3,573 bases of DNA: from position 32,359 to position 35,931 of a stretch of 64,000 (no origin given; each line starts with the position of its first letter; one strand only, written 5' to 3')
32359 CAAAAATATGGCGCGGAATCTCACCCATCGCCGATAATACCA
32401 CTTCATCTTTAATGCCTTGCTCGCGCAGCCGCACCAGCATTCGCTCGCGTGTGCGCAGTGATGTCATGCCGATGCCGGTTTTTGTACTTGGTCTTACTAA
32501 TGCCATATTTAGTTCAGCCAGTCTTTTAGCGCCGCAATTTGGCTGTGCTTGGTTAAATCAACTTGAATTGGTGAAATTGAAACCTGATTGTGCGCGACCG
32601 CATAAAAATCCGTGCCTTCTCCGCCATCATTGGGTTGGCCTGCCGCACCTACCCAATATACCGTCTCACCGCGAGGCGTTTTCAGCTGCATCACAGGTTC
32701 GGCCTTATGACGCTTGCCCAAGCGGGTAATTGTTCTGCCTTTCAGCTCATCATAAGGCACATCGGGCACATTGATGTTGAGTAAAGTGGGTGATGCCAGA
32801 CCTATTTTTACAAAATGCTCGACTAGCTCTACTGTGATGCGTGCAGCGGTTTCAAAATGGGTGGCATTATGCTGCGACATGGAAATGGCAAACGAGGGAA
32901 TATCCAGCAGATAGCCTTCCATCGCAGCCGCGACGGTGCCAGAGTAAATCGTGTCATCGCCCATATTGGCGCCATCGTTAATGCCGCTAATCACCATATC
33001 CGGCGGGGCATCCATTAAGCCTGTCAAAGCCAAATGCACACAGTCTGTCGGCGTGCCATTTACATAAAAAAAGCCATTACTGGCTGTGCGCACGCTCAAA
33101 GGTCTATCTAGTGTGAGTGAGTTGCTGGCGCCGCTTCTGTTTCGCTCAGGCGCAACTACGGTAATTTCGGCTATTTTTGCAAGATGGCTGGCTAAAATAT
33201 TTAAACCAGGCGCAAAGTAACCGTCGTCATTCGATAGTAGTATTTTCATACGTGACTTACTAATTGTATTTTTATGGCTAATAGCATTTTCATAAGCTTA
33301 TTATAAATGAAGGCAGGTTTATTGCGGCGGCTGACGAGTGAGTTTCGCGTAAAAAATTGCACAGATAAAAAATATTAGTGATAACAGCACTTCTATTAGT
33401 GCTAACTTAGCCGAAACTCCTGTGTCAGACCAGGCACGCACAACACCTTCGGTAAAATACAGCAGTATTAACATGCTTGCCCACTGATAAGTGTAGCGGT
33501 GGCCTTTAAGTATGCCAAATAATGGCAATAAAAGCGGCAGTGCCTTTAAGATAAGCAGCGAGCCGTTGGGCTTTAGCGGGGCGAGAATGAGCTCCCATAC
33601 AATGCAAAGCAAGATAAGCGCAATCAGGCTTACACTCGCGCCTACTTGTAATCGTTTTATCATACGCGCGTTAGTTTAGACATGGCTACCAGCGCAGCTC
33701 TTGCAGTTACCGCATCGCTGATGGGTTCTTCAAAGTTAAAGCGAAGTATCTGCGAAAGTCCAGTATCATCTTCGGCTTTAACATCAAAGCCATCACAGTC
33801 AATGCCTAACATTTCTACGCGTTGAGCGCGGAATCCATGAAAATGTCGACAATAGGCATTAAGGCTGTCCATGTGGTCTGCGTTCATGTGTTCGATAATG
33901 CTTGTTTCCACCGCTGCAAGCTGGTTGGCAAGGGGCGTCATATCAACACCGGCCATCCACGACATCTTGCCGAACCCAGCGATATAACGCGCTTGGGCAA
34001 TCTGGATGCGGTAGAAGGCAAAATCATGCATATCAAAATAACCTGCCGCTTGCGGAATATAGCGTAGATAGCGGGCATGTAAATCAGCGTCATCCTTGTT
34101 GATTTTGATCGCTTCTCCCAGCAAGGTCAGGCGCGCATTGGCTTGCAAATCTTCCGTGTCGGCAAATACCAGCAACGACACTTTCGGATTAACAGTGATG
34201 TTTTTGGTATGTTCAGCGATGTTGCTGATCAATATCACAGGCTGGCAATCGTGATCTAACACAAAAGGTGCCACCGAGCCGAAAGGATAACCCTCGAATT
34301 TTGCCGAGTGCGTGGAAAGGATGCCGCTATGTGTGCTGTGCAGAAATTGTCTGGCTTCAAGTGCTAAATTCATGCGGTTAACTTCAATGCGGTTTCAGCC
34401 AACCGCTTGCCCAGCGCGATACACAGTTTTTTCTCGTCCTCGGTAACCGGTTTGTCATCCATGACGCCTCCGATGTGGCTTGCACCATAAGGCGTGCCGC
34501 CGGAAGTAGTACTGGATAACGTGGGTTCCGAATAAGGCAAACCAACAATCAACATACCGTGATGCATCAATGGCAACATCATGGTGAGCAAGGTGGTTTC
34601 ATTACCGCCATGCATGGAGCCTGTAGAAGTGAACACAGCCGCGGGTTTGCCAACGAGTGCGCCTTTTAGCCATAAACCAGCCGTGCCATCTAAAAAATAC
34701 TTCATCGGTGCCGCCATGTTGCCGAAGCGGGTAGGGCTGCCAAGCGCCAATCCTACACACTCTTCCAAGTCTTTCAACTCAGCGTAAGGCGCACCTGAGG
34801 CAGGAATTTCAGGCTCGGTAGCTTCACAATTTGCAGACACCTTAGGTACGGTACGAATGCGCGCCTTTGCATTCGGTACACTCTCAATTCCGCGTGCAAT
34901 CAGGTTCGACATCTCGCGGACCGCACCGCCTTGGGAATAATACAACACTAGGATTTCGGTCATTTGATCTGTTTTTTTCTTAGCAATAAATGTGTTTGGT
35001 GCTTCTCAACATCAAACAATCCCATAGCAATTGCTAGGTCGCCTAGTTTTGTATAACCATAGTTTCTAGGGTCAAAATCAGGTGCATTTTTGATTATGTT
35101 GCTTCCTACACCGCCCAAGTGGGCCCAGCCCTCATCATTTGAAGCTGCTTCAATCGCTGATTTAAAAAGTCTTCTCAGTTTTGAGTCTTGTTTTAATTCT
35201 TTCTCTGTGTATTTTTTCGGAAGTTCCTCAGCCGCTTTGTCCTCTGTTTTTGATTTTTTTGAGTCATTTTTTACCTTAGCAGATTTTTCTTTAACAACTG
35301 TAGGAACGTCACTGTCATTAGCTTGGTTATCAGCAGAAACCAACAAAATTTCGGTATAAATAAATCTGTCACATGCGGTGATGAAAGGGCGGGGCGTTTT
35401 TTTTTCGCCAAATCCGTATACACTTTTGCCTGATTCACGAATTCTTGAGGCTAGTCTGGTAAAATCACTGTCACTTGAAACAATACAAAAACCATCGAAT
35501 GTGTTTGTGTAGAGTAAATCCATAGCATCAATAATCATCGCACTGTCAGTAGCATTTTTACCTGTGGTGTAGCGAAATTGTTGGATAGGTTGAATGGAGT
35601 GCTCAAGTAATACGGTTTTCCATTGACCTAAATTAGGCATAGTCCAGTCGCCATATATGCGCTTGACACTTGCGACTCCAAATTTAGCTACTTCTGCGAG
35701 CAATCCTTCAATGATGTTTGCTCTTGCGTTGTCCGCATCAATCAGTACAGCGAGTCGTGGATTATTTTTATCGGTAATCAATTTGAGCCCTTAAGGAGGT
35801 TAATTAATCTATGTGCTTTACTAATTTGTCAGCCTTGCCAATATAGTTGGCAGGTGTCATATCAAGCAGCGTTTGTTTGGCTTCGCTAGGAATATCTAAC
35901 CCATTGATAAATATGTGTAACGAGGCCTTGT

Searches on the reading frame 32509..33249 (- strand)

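Call 10: search_protein_families(library=pfam, proteins=[window:32509-33249:-])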
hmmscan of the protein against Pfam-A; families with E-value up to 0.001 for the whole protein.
window:32509-33249:- (246 aa): 1 family
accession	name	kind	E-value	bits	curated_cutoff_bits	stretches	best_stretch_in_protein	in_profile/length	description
PF01975.23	SurE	-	1.7e-63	214.3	22.1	1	3-183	1-188/189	Survival protein SurE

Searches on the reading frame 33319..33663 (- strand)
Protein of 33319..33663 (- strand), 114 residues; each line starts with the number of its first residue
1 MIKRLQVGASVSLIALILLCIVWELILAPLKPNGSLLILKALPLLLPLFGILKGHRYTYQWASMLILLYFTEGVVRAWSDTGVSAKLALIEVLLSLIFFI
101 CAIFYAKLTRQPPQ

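Call 10: search_protein_families(library=pfam, proteins=[window:33319-33663:-])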
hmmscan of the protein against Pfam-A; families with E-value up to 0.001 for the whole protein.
window:33319-33663:- (114 aa): 1 family
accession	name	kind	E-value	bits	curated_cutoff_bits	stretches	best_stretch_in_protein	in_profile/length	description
PF09842.14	DUF2069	-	2e-39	134.3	23.3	1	9-109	2-103/104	Predicted membrane protein (DUF2069)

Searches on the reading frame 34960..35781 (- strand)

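Call 10: search_protein_families(library=pfam, proteins=[window:34960-35781:-])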
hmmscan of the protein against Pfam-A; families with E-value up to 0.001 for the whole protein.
window:34960-35781:- (273 aa): 2 families
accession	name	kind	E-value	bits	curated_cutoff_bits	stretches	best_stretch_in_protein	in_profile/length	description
PF01936.24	NYN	-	2.9e-39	135.3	24.2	1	9-143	1-144/145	NYN domain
PF12872.13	OST-HTH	-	6.2e-16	58.5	23.8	1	198-263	5-66/71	OST-HTH/LOTUS domain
